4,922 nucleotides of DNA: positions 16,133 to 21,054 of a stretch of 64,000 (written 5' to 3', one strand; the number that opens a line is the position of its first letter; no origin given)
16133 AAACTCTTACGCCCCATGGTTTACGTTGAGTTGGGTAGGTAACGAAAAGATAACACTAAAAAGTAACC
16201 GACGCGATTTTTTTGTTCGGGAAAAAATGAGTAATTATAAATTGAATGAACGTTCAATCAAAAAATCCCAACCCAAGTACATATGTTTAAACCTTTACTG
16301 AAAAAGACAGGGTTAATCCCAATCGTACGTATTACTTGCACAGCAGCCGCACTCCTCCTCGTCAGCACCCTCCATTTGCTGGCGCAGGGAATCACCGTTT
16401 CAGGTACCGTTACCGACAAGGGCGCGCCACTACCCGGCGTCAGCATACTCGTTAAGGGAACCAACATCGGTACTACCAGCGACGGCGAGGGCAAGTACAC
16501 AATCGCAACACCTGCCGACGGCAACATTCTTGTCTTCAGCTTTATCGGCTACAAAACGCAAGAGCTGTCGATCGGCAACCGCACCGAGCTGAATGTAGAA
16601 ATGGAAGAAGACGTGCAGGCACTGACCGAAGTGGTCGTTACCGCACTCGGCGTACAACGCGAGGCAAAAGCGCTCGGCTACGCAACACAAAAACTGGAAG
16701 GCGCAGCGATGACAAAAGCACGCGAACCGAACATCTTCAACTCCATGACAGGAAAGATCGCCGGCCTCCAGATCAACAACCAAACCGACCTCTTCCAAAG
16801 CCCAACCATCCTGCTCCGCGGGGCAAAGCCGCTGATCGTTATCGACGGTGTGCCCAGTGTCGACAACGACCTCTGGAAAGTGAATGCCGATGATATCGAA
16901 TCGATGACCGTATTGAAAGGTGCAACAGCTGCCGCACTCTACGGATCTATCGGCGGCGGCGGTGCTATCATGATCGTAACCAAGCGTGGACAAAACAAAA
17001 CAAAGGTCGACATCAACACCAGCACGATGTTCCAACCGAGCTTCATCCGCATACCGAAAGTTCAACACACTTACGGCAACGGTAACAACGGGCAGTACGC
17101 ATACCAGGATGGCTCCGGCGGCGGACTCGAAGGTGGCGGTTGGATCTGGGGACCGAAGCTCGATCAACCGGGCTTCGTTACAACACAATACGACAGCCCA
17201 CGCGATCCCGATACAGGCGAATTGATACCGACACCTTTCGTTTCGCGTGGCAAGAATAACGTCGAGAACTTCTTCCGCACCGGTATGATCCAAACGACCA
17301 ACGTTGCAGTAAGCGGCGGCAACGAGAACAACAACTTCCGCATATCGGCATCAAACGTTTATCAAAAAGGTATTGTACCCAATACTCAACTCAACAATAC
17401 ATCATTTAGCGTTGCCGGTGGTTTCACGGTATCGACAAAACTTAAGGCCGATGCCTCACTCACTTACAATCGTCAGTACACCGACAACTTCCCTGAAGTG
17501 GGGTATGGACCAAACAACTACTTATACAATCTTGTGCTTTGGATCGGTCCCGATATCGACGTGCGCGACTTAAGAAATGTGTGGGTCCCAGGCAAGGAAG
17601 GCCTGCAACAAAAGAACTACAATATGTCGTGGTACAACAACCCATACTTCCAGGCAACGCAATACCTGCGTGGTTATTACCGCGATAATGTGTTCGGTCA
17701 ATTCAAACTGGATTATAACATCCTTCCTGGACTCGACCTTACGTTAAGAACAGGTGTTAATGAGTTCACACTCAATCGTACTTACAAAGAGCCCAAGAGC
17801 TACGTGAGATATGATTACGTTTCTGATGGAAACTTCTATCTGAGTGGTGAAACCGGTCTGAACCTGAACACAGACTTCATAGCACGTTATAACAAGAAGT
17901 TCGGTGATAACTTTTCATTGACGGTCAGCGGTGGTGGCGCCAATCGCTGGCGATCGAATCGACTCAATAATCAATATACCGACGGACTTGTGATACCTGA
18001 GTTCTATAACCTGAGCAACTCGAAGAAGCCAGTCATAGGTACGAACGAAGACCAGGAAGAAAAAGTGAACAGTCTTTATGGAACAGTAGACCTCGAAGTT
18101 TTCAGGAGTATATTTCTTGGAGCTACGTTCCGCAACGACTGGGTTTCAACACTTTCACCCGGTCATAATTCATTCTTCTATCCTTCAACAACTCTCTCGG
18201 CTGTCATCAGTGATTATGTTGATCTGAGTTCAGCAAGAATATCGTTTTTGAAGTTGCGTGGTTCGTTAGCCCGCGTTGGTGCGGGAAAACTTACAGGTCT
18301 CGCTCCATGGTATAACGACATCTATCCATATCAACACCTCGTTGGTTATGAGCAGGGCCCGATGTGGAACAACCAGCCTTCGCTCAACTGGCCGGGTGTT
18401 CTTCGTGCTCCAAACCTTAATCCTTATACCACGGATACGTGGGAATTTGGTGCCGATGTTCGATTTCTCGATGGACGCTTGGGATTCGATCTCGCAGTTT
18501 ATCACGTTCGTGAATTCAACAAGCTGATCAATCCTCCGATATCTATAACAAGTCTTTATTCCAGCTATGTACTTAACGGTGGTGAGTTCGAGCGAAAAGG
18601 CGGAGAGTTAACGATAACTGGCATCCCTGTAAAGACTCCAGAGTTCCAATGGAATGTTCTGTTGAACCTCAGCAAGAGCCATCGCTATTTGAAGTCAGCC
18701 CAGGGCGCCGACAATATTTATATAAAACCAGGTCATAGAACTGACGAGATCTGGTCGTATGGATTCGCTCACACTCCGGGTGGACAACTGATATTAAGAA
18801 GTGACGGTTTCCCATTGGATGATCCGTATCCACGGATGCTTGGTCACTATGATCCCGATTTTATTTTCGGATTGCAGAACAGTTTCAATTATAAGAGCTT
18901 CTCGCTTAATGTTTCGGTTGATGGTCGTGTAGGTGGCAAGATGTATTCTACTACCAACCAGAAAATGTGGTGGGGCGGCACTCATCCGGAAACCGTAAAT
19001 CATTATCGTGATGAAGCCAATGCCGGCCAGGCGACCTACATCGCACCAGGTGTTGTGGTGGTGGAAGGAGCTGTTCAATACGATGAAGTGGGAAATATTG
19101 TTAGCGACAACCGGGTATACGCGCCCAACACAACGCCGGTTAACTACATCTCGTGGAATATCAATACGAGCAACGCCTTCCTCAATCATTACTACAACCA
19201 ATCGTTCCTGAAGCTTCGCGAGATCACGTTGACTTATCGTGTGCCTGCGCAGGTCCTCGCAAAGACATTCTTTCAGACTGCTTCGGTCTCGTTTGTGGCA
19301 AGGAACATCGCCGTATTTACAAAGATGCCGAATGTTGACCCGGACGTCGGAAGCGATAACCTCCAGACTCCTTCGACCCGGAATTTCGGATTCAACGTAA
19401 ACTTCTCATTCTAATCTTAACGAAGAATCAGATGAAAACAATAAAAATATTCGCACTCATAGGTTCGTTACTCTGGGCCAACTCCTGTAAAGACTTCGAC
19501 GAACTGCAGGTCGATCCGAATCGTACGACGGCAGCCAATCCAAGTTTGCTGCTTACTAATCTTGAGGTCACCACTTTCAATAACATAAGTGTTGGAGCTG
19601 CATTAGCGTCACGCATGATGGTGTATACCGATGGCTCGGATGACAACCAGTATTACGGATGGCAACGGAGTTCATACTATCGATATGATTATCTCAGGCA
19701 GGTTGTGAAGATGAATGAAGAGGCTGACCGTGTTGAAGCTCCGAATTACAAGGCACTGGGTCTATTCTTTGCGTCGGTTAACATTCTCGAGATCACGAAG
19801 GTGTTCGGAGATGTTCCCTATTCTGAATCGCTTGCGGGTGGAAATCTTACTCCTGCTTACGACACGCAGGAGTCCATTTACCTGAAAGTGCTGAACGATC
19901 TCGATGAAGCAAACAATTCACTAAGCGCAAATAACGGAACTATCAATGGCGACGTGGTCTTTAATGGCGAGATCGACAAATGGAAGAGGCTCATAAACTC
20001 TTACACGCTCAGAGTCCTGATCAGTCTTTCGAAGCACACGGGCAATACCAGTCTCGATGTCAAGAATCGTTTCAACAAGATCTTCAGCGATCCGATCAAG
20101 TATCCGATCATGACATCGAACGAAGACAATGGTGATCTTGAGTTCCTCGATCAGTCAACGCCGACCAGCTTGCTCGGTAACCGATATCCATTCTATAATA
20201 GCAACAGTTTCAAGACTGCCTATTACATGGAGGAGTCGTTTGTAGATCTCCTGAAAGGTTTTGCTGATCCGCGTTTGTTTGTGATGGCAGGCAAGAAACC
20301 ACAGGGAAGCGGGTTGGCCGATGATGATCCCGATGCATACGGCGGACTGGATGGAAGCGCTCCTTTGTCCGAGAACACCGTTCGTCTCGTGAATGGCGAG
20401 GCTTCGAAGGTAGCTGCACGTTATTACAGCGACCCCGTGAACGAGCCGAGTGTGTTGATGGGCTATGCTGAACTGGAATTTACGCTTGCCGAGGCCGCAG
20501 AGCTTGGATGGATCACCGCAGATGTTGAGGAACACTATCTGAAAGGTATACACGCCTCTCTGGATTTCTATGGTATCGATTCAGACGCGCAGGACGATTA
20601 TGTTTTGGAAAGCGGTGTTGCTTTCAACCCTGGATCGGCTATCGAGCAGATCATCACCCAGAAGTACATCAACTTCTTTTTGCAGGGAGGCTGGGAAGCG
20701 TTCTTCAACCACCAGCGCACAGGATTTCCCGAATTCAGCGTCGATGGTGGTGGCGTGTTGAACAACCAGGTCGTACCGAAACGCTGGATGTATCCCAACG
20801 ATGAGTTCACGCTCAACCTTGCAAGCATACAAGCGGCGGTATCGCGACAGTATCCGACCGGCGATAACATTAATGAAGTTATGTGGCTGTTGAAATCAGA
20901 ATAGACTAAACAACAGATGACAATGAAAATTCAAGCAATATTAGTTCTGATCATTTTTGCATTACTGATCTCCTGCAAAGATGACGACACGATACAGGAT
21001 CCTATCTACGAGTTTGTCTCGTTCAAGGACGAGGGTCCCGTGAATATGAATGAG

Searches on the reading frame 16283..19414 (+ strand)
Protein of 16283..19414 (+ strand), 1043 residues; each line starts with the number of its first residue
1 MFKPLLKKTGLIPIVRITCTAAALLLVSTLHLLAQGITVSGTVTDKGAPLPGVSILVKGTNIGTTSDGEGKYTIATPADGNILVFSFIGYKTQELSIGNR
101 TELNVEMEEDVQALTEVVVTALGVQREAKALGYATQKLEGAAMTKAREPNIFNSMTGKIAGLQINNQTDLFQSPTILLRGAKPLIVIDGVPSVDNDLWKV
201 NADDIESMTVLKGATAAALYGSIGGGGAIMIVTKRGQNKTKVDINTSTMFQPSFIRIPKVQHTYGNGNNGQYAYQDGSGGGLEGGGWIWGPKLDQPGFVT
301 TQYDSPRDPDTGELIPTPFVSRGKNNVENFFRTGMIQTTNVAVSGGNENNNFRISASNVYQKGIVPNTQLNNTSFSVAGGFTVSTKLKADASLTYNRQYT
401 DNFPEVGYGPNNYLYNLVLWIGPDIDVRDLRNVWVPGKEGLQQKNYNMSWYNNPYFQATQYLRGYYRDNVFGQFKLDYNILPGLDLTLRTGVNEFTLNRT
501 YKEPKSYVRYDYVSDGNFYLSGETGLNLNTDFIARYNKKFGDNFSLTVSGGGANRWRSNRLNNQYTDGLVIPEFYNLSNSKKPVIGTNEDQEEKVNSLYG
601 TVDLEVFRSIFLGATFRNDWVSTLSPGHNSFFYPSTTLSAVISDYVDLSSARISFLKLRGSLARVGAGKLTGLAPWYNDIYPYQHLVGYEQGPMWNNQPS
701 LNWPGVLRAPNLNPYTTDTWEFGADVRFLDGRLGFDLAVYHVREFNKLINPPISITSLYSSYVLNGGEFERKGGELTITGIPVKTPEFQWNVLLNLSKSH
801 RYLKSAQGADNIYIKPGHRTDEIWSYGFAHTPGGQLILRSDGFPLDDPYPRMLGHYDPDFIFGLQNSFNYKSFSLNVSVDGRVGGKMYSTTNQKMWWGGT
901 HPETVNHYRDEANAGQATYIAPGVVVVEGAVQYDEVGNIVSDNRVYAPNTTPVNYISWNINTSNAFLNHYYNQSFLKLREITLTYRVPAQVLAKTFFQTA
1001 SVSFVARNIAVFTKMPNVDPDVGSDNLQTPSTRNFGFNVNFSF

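Call 62: search_protein_families(library=pfam, max_evalue=0.001, proteins=[window:16283-19414:+])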
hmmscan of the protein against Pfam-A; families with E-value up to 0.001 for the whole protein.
window:16283-19414:+ (1043 aa): 3 families
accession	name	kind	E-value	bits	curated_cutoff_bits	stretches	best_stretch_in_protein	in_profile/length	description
PF13715.12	CarbopepD_reg_2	-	1.2e-20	73.7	32.2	1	39-119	1-88/88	CarboxypepD_reg-like domain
PF13620.12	CarboxypepD_reg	-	2.5e-11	44.2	32.3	1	38-107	1-81/82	Carboxypeptidase regulatory-like domain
PF07715.20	Plug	-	3.2e-11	44.1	23.9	1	133-228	7-107/107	TonB-dependent Receptor Plug Domain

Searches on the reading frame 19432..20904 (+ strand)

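Call 62: search_protein_families(library=pfam, max_evalue=0.001, proteins=[window:19432-20904:+])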
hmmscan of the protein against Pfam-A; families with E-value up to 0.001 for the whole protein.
window:19432-20904:+ (490 aa): 2 families
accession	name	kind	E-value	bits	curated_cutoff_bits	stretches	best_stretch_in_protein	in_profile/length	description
PF12771.13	SusD-like_2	-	2.2e-76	257.8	27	1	29-455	1-415/415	Starch-binding associating with outer membrane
PF12741.13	SusD-like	-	3.4e-38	132.4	27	2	77-392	78-370/495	Susd and RagB outer membrane lipoprotein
